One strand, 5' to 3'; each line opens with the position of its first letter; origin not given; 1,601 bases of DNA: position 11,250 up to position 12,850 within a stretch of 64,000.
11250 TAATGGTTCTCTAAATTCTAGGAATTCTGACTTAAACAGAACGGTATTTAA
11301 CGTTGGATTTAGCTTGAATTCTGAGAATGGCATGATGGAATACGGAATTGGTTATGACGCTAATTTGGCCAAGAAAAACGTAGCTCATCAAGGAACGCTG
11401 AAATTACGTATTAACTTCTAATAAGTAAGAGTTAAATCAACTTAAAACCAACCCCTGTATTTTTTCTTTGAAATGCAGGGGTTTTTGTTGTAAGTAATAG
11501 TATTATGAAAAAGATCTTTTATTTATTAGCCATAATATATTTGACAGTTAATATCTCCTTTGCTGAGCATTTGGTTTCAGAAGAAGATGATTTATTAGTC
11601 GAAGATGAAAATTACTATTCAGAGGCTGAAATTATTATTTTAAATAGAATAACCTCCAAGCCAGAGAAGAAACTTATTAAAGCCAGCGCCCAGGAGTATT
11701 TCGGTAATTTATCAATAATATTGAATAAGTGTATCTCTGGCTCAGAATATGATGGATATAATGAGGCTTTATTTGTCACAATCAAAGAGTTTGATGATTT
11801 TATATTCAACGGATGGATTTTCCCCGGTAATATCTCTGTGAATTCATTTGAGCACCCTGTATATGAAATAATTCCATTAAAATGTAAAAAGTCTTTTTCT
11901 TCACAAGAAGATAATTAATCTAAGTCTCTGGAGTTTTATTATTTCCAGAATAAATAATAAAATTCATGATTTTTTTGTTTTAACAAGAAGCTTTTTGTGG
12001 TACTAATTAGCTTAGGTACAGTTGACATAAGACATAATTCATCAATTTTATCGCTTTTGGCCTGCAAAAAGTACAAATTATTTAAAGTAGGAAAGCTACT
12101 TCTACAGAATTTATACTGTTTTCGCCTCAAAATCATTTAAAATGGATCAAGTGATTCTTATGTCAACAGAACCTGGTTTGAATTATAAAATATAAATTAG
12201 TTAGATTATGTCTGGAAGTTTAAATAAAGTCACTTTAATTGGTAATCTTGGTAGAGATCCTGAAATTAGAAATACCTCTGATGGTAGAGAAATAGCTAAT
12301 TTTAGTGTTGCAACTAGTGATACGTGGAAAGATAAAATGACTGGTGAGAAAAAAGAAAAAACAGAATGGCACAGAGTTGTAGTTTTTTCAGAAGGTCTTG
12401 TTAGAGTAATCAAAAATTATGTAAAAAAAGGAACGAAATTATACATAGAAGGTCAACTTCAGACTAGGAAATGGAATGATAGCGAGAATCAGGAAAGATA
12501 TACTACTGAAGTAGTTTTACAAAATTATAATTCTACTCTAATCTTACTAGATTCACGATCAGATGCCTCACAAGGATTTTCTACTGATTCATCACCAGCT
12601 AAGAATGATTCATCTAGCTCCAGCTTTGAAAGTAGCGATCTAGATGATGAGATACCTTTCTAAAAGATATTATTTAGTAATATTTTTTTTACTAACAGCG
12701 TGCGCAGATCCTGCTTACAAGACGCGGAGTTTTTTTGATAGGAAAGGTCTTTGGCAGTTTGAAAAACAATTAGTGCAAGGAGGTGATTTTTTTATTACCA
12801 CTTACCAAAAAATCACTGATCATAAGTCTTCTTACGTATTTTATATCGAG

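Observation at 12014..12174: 161-bp end-to-end degenerate palindrome between the DUF2155 gene and ssb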

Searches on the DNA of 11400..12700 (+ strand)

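Call 5: search_rna_families(source=window, start=11800, end=12400, threshold=evalue, max_evalue=10, show_alignments=3)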
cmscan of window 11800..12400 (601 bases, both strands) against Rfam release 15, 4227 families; matches with E-value up to 10: 6.
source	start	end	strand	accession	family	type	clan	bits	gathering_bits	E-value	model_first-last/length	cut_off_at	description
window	12077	12162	-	RF02084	STnc130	Gene; sRNA;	-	16.7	55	9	1-135/135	no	Enterobacteria sRNA STnc130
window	12219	12285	+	RF00069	SNORD24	Gene; snRNA; snoRNA; CD-box;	-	16.3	41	9.6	1-76/76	no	Small nucleolar RNA SNORD24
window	11942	12019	+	RF00611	SNORD111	Gene; snRNA; snoRNA; CD-box;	-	15.7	46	9.5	1-89/89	no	Small nucleolar RNA SNORD111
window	12017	12171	-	RF04133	MIR2646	Gene; miRNA;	-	14.8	245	1.1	1-256/256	no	MIR2646 microRNA precursor family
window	12336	12371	+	RF01625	ceN28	Gene; snRNA; snoRNA; CD-box;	-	14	70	7.3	1-88/88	no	Caenorhabditis snoRNA ceN28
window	12257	12307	-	RF04097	MIR2630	Gene; miRNA;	-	12.8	144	8.1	1-229/229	no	MIR2630 microRNA precursor family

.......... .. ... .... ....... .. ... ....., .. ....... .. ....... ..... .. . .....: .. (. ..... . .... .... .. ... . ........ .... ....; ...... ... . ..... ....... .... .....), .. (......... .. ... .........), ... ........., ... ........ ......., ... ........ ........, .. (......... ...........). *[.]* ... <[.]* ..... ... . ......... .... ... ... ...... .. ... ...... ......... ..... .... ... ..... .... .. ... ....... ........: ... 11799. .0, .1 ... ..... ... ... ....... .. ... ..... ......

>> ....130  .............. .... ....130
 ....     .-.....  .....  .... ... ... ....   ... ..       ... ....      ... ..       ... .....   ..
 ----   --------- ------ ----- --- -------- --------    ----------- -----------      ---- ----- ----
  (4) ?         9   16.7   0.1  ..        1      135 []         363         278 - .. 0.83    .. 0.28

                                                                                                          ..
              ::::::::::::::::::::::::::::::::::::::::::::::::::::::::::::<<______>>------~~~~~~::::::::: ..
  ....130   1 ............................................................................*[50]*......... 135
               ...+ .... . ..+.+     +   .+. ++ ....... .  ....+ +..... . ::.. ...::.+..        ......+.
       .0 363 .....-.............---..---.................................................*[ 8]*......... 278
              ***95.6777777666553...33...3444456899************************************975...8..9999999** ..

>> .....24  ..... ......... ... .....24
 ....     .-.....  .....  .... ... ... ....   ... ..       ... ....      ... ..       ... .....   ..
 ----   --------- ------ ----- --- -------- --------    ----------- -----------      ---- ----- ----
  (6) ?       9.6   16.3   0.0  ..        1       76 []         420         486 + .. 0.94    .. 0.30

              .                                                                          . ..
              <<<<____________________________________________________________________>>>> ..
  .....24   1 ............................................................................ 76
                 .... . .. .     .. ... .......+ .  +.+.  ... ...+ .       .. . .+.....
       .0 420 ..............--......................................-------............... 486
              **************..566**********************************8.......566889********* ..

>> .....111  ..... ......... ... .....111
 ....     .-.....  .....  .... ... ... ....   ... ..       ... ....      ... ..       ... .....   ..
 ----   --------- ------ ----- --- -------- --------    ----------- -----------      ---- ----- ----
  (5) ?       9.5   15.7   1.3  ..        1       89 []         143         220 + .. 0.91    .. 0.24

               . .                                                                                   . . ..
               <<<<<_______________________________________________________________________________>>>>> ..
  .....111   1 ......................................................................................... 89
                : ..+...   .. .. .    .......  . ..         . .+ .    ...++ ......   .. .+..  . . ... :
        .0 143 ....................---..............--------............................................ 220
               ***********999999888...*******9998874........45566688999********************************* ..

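Call 10: search_dna_similar(query=window:11400-12700:+, collection=plasmids, mode=distant)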
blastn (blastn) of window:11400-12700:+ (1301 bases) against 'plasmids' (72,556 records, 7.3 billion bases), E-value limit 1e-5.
Records with a match: 7; places in all: 7; records where one place covers at least 80% of the query: 0.
Best place of each record, by identity: 60-80% 7.
By first word of the organism name: Vibrio 4; Candidatus 2; Legionella 1.
By predicted mobility (MOB-suite, as given by PLSDB): non-mobilizable 7.
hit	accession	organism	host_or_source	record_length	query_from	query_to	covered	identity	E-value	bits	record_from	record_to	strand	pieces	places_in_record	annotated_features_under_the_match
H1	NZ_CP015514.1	Vibrio vulnificus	Mactra veneriformis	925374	822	1123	23%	66.9%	5e-12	82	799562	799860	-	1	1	ssb: single-stranded DNA-binding protein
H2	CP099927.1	Vibrio parahaemolyticus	Anadara tuberculosa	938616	822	1123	23%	66.9%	5e-12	82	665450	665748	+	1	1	ssb: single-stranded DNA-binding protein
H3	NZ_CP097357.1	Vibrio parahaemolyticus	oyster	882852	822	1123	23%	66.5%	2e-11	80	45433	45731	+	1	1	ssb: single-stranded DNA-binding protein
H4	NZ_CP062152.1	Vibrio parahaemolyticus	oyster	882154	822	1123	23%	66.5%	2e-11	80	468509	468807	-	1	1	ssb: single-stranded DNA-binding protein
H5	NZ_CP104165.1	Candidatus Bandiella numerosa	Cryptomonas gyropyrenoidosa SAG ...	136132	795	1053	20%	69.8%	1e-19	106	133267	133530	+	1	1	ssb: single-stranded DNA-binding protein | cold shock domain-containing protein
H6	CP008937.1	Candidatus Paracaedimonas acanthamoebae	Acanthamoeba polyphaga HN-3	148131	822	988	13%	68.3%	1e-6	64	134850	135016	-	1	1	none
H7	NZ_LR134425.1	Legionella adelaidensis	environmental,Cooling tower water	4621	822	972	12%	71.2%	7e-10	73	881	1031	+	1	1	ssb: single-stranded DNA-binding protein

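Call 57: search_dna_similar(query=window:12013-12175:+, collection=plasmids, mode=distant, max_evalue=10, max_rows=25)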
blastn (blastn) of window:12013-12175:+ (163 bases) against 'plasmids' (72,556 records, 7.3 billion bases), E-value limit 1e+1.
Records with a match: 17; places in all: 17; records where one place covers at least 80% of the query: 0.
Best place of each record, by identity: >=99% 1; 90-95% 7; 80-90% 8; 60-80% 1.
By first word of the organism name: Klebsiella 3; Proteus 2; Clostridium 1; Chondrinema 1; Niallia 1; Acinetobacter 1; Aminobacter 1; Burkholderia 1; Spirosoma 1; Escherichia 1; and 4 more.
By predicted mobility (MOB-suite, as given by PLSDB): non-mobilizable 13; mobilizable 4.
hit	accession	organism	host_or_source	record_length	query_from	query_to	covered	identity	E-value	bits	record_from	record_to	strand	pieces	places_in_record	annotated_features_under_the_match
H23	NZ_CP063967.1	Clostridium botulinum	Chicken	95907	54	105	32%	79.2%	5e-1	41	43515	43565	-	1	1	hypothetical protein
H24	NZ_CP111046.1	Chondrinema litorale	Seaweed,red alga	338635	82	122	25%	81.0%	5e+0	37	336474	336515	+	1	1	alpha-L-rhamnosidase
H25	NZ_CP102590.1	Niallia taxi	-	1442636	115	149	21%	83.8%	5e+0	38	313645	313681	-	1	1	none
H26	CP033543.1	Acinetobacter pittii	Homo sapiens,Bacterial culture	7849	34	66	20%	84.8%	5e+0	38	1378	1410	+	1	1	none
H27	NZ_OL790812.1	Proteus mirabilis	-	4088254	34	64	19%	87.1%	2e+0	39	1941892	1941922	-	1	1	none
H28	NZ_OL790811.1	Proteus mirabilis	-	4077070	34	64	19%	87.1%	2e+0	39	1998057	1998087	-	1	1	none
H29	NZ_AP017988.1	Aminobacter sp. SS-2016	Lotus japoicus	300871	41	69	18%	93.1%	4e-2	45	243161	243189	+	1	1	none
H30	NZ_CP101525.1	Burkholderia arboris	mixed culture,soil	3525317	20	49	18%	86.7%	5e+0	37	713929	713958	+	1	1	none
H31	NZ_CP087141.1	Spirosoma sp. KNUC1025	Brassica napus,single cell,rhizosphere ...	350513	55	82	17%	89.3%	5e+0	38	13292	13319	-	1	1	none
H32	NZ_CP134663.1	Escherichia coli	Larus michahellis,bacteria,cloaca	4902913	114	139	16%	92.3%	2e+0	39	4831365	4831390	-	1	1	none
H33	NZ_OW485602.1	Rhodovastum atsumiense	-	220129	24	49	16%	89.7%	5e+0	38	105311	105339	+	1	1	DUF1698 domain-containing protein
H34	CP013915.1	Serratia fonticola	Sesame,Mono isolate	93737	78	102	15%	92.0%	5e+0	37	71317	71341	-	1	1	transcriptional regulator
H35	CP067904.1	Klebsiella pneumoniae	Homo sapiens,blood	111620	27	51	15%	92.0%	5e+0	37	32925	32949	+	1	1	hypothetical protein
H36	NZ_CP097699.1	Klebsiella pneumoniae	Homo sapiens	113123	27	51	15%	92.0%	5e+0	37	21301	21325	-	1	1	hypothetical protein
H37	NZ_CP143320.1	Cetobacterium somerae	intestine of Yellow Catfish,pure culture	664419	9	33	15%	92.0%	5e+0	37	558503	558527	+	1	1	LacI family DNA-binding transcriptional regulator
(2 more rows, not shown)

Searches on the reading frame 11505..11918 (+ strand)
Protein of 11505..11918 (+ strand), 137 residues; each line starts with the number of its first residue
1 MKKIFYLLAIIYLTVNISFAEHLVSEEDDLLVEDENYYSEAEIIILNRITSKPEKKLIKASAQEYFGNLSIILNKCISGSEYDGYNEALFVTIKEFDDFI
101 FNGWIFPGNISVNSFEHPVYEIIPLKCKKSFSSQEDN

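Call 16: search_protein_families(library=pfam, proteins=[window:11505-11918:+])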
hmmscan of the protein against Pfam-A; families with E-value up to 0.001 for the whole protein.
window:11505-11918:+ (137 aa): 1 family
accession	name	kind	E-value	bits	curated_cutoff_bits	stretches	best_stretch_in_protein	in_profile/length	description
PF09923.14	DUF2155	-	4e-13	49.8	27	1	41-127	1-89/89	Uncharacterized protein conserved in bacteria (DUF2155)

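Call 36: find_homologous_proteins(query=window:11505-11918:+, max_evalue=0.00001)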
Query window:11505-11918:+ (137 aa): 44 proteins with E <= 0.00001 among 60 candidates.
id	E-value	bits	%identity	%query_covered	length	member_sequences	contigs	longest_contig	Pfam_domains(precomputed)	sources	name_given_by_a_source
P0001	4.4e-82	290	98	100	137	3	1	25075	PF09923.15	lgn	-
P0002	5.1e-18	83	49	64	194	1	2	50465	PF09923.15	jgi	jgi:hypothetical protein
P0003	2.6e-16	78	43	66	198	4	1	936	PF09923.15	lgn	-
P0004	6.5e-16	76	41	74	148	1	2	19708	PF09923.15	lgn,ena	-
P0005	1.6e-15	75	46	65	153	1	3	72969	PF09923.15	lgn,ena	-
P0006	6.1e-15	73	42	66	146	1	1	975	PF09923.15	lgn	-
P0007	1.4e-14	72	40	64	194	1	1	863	PF09923.15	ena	-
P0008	1.6e-14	72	43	70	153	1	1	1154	PF09923.15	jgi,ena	-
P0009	2.1e-14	71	41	70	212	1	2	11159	PF09923.15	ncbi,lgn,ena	-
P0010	2.4e-14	71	38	75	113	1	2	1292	PF09923.15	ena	-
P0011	3.1e-14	71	43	64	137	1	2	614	PF09923.15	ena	-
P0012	3.4e-14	71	40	70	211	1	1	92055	PF09923.15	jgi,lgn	-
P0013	5.3e-14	70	39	78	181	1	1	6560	PF09923.15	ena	-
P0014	7.3e-14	70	38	75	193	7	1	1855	PF09923.15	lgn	-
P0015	7.3e-14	70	41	64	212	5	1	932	PF09923.15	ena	-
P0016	7.4e-14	70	41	69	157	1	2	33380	PF09923.15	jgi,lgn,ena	jgi:hypothetical protein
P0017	8.2e-14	70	41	64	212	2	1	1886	PF09923.15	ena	-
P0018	1.2e-13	69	44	65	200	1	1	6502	PF09923.15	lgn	-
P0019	1.3e-13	69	40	64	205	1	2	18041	PF09923.15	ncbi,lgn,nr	ncbi:MAG: DUF2155 domain-containing protein [Rickettsiaceae bacterium]|nr:DUF2155 domain-containing 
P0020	1.4e-13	69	40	64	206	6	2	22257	PF09923.15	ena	-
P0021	1.7e-13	69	40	64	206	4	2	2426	PF09923.15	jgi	jgi:hypothetical protein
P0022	1.7e-13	69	32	79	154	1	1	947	PF09923.15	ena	-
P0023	2.7e-13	68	40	66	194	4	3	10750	PF09923.15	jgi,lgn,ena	jgi:hypothetical protein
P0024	2.8e-13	68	39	64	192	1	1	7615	PF09923.15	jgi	jgi:hypothetical protein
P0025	3.8e-13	67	41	64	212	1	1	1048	PF09923.15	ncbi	-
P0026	4.0e-13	67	41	64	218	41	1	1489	PF09923.15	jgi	jgi:hypothetical protein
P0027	4.0e-13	67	40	65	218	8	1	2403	PF09923.15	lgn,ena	-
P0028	7.9e-13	66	40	64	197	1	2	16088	PF09923.15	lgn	-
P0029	9.5e-13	66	39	74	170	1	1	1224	PF09923.15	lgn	-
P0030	1.6e-12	65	40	64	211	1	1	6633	PF09923.15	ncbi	ncbi:MAG: hypothetical protein Tsb006_5750 [Rickettsiaceae bacterium]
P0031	2.1e-12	65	40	64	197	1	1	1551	PF09923.15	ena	-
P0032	2.4e-12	65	36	84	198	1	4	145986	PF09923.15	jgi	jgi:hypothetical protein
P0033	4.3e-12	64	35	78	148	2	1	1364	PF09923.15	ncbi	-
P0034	4.3e-12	64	40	64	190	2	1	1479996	PF09923.15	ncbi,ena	-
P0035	8.1e-12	63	43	66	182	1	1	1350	PF09923.15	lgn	-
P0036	1.0e-11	63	40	66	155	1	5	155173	PF09923.15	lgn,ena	-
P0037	1.0e-11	63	39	64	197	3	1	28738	PF09923.15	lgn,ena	-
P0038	1.1e-11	63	38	65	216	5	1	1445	PF09923.15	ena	-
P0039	1.2e-11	63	39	64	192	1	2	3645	PF09923.15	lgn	-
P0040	1.7e-11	62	39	64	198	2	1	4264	PF09923.15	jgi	jgi:hypothetical protein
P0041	2.4e-11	62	32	91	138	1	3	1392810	PF09923.15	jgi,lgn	jgi:hypothetical protein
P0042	8.9e-11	60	38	65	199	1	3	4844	PF09923.15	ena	-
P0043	1.4e-10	59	38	64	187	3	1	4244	PF09923.15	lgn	-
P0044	1.8e-10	59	39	65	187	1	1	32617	PF09923.15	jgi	jgi:hypothetical protein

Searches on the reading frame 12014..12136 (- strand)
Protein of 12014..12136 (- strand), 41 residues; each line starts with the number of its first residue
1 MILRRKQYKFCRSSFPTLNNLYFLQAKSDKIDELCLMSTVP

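Call 37: find_homologous_proteins(query=window:12014-12136:-, max_evalue=0.001)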
Query window:12014-12136:-: no candidate shares three 5-residue words with the query. No homologue found.
